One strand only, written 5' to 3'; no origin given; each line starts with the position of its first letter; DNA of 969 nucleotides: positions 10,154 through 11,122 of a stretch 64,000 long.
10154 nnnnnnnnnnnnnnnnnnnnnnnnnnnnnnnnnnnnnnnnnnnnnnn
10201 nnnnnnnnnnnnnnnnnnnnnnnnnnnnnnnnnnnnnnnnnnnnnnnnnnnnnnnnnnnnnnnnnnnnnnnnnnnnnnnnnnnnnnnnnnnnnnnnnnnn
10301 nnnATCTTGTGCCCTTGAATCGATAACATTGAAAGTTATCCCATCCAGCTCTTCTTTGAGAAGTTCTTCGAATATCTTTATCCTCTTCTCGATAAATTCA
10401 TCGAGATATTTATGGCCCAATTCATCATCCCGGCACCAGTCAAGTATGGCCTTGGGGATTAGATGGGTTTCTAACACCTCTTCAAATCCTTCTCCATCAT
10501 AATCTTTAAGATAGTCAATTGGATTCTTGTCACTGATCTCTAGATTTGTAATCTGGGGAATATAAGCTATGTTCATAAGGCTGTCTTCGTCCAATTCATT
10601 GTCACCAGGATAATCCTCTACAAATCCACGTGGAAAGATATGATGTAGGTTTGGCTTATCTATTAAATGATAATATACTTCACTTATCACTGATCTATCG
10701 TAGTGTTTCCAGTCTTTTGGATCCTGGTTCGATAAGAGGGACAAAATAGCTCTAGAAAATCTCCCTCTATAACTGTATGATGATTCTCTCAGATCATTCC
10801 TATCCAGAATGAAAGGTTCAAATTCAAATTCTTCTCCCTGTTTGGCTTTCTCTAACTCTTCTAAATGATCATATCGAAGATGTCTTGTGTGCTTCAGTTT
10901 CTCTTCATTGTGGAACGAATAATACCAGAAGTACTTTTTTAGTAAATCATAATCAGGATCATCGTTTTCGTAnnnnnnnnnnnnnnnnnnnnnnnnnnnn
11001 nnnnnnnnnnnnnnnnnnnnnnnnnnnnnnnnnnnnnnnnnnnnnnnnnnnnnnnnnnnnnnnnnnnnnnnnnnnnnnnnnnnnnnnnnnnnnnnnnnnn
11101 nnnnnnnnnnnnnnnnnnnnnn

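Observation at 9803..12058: GmrSD-like DUF262-DUF1524 nuclease fused to an AlbA_2/Schlafen-like C-terminal domain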

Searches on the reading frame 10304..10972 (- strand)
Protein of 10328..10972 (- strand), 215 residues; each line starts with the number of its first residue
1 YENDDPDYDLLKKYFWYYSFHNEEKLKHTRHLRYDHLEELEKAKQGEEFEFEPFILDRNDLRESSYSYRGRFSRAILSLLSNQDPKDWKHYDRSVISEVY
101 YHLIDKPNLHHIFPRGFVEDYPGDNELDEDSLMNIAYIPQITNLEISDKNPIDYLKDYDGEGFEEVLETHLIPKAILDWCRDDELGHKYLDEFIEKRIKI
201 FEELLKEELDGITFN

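Call 7: search_protein_families(library=pfam, proteins=[window:10328-10972:-], max_evalue=10)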
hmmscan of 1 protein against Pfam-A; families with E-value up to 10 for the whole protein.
seq(215 aa): 1 family
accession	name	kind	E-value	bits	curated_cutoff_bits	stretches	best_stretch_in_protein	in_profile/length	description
PF18833.7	TPR_22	-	0.079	13.7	27.2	1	69-105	43-80/92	Tetratricopeptide repeat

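Call 66: predict_structure(alignment_id=A3)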
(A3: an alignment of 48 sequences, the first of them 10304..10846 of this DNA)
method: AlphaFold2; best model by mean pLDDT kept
length: 181 residues; sequences in the alignment: 48
mean_pLDDT: 88.8   pTM: 0.86
mean pLDDT of the five models: 88.8, 88.1, 87.6, 86.7, 86.2
residues with pLDDT >= 90: 123; 70-90: 44; 50-70: 12; < 50: 2
segments of 3 or more residues with pLDDT < 50: none
pLDDT, mean of each block of 10 residues (from residue 1): 70 95 88 92 94 78 74 92 90 92 92 93 97 92 82 97 94 90 43
secondary structure, 60 per line:
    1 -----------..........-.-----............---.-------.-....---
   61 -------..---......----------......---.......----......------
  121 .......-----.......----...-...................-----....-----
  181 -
elements in order: E12-15 H16-21 H29-40 H54-57 H73-78 H98-104 H109-114 H121-127 H133-139 H148-166 E172-175
